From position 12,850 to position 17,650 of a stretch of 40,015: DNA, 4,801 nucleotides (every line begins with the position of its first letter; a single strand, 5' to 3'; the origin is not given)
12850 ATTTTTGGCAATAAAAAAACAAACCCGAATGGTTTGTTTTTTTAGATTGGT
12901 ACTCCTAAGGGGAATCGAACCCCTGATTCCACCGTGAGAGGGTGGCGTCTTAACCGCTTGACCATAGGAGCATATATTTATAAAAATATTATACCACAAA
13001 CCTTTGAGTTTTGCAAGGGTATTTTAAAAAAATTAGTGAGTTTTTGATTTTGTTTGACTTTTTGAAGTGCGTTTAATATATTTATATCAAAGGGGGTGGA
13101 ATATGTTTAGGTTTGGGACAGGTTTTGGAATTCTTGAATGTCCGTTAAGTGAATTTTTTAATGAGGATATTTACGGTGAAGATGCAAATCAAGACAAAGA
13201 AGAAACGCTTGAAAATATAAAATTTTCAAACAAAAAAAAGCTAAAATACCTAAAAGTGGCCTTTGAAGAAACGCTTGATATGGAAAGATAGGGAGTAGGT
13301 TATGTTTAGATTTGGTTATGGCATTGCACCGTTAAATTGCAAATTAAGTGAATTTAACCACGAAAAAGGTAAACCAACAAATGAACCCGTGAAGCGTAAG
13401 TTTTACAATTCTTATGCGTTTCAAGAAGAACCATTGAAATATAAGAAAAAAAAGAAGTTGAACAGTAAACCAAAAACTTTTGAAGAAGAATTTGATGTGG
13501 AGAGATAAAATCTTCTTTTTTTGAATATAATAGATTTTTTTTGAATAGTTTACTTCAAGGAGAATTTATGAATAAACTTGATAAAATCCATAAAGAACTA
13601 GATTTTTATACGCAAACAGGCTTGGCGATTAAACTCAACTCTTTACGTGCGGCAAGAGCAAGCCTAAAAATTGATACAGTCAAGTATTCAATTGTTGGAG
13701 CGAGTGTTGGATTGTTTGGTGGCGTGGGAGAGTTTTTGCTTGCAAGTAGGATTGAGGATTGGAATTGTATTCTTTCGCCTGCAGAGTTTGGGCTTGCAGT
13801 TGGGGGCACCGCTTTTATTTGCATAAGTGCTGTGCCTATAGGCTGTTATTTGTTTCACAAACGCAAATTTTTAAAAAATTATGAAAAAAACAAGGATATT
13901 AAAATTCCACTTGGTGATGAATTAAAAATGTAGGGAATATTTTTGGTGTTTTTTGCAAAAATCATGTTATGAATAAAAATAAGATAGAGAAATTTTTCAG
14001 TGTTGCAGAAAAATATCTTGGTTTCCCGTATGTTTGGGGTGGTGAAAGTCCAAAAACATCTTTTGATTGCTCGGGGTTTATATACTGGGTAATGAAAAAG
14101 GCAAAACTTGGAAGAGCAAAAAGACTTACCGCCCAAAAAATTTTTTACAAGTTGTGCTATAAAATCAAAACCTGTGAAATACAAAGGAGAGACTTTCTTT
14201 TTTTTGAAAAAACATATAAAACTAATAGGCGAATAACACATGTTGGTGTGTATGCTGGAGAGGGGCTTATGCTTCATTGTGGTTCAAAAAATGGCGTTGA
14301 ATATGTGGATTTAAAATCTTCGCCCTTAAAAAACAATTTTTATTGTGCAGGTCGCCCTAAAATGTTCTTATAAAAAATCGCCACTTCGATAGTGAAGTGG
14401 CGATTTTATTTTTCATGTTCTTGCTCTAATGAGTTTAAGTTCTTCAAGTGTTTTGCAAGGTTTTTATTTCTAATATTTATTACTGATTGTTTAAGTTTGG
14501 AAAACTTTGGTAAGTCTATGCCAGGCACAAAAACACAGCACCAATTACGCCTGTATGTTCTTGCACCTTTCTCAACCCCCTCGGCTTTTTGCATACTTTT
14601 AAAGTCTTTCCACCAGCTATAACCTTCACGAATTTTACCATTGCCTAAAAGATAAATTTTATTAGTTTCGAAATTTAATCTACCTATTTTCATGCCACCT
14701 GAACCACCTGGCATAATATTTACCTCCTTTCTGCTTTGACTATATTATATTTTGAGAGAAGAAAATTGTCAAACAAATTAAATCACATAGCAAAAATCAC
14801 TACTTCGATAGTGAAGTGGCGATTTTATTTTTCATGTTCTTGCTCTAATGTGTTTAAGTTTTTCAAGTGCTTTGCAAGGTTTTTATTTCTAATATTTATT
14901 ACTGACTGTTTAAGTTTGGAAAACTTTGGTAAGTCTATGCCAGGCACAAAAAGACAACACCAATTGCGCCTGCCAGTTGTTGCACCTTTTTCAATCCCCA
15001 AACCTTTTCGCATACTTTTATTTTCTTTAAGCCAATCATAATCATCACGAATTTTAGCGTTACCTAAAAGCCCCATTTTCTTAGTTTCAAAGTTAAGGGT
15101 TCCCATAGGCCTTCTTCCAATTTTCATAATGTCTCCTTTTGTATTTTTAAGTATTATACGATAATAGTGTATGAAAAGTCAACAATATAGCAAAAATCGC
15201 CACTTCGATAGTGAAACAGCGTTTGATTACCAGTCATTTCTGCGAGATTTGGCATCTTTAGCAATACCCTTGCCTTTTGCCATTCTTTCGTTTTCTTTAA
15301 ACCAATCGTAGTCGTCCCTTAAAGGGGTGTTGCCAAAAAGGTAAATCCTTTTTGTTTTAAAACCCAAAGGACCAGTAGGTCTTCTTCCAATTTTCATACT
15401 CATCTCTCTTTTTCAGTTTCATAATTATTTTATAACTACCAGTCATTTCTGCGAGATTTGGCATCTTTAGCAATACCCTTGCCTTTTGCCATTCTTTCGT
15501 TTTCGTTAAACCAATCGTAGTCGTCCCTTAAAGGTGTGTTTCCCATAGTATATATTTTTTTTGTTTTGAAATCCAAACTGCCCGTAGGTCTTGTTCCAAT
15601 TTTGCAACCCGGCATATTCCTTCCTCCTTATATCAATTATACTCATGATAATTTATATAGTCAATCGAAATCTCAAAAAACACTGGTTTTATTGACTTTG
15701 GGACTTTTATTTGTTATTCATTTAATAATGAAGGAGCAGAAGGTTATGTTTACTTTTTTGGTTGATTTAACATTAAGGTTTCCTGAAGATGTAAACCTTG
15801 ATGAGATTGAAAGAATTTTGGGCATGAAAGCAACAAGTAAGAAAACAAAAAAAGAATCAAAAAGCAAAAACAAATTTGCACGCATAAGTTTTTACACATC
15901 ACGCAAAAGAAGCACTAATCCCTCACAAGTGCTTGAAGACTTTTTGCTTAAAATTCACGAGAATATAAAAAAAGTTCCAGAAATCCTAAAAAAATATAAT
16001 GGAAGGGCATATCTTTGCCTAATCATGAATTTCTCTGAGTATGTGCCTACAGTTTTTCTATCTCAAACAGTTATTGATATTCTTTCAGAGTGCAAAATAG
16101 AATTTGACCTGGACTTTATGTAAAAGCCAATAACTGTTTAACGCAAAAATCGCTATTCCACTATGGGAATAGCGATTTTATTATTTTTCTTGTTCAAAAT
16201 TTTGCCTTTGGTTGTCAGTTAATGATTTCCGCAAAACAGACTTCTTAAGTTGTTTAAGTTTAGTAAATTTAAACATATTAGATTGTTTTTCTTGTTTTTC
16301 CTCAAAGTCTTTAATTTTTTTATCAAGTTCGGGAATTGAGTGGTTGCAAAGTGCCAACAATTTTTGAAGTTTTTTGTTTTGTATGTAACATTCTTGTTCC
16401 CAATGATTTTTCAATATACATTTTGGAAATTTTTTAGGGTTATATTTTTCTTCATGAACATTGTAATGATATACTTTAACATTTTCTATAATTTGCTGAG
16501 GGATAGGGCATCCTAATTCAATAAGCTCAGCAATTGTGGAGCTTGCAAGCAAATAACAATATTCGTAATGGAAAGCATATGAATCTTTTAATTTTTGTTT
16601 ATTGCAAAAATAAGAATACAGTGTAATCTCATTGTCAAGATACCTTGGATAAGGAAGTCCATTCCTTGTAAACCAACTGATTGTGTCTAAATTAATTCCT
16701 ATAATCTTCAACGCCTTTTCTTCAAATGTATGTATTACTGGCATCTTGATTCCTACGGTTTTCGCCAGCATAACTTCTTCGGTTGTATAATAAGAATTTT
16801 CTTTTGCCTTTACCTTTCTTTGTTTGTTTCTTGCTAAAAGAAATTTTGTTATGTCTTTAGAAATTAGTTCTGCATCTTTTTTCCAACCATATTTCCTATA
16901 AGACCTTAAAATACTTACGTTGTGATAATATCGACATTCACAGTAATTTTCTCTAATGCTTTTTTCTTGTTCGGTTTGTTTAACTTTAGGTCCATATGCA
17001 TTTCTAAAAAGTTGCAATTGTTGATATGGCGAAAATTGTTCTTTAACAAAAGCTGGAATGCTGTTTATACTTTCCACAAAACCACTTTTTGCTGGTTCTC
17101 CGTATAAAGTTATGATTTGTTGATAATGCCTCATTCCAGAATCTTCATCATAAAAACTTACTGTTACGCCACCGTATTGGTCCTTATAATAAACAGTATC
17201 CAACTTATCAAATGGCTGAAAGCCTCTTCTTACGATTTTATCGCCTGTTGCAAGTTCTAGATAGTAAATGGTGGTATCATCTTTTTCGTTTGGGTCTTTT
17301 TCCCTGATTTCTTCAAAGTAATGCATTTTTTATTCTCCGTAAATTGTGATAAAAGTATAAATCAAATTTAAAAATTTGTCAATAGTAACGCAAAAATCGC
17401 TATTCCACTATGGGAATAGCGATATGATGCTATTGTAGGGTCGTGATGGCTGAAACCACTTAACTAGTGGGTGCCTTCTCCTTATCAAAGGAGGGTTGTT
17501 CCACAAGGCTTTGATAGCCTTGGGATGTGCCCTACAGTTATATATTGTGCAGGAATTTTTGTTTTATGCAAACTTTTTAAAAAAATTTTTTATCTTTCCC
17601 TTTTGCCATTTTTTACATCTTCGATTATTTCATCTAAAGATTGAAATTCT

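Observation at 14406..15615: Four-copy family of small basic proteins with 5'-variable / 3'-near-identical (mosaic) genes and very strong expression signals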

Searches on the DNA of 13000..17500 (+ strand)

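Call 8: search_dna_similar(query=window:13000-17500:+, collection=phages, mode=distant)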
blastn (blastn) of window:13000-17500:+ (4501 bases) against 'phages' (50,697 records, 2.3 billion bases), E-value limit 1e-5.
No match.

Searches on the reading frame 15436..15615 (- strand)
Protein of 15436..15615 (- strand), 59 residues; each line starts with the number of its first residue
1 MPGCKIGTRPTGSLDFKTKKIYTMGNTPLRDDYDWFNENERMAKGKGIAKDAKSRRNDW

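Call 7: search_protein_families(library=pfam, proteins=[window:15436-15615:-], max_evalue=1)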
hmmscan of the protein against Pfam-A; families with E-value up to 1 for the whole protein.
window:15436-15615:- (59 aa): 0 families

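Call 35: search_protein_families(library=phrogs, proteins=[window:15436-15615:-], max_evalue=0.1)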
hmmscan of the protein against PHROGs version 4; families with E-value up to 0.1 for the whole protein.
window:15436-15615:- (59 aa): 0 families

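Call 36: search_protein_families(library=padloc, proteins=[window:15436-15615:-], max_evalue=0.1)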
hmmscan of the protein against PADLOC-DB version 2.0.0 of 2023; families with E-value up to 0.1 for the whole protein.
window:15436-15615:- (59 aa): 0 families

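Call 37: search_protein_families(library=ncbifam, proteins=[window:15436-15615:-], max_evalue=0.1)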
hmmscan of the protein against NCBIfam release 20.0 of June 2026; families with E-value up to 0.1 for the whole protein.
window:15436-15615:- (59 aa): 0 families

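Call 60: predict_structure(alignment_id=A4)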
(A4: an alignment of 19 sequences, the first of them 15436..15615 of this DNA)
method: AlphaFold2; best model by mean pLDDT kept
length: 59 residues; sequences in the alignment: 19
mean_pLDDT: 50.4   pTM: 0.25
mean pLDDT of the five models: 50.4, 50.0, 49.3, 48.7, 44.3
residues with pLDDT >= 90: 0; 70-90: 0; 50-70: 27; < 50: 32
segments of 3 or more residues with pLDDT < 50: 1-18, 25-27, 48-50, 57-59
pLDDT, mean of each block of 10 residues (from residue 1): 41 47 51 61 53 48
secondary structure, 60 per line:
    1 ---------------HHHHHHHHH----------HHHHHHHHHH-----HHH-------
elements in order: H16-24 H35-44

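Call 86: find_related_loci(query=A4, collection=viral_contigs, flank=8000)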
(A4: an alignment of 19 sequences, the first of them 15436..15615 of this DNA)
Query A4 (59 aa) in viral_contigs; peptide patterns used: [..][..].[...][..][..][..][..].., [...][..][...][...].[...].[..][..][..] (x = any residue, [..] = any of these).
48 stretches matched a pattern, but none encodes a relative of the query by tblastn (E <= 1e-3).

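Call 87: find_related_loci(query=A4, collection=metagenome_contigs, flank=8000)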
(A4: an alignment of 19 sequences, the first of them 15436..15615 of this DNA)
Query A4 (59 aa) in metagenome_contigs; peptide patterns used: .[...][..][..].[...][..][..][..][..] (x = any residue, [..] = any of these).
82 stretches matched a pattern, but none encodes a relative of the query by tblastn (E <= 1e-3).

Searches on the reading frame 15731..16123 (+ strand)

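Call 35: search_protein_families(library=phrogs, proteins=[window:15731-16123:+], max_evalue=0.1)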
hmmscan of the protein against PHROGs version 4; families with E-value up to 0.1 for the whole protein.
window:15731-16123:+ (130 aa): 0 families

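Call 36: search_protein_families(library=padloc, proteins=[window:15731-16123:+], max_evalue=0.1)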
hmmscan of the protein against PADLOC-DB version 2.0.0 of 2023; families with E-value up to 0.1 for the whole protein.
window:15731-16123:+ (130 aa): 2 families
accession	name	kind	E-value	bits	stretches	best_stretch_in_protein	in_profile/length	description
PDLC00864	E2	-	0.011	13.8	1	60-116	60-116/153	E2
PDLC00863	E2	-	0.019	13.1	1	65-116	64-114/149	E2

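Call 37: search_protein_families(library=ncbifam, proteins=[window:15731-16123:+], max_evalue=0.1)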
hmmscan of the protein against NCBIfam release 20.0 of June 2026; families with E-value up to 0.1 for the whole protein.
window:15731-16123:+ (130 aa): 1 family
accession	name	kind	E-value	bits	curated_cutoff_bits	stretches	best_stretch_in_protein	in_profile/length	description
NF007221.0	PRK09639.1-6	subfamily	0.0098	15.8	322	1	44-105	81-140/176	RNA polymerase sigma factor SigX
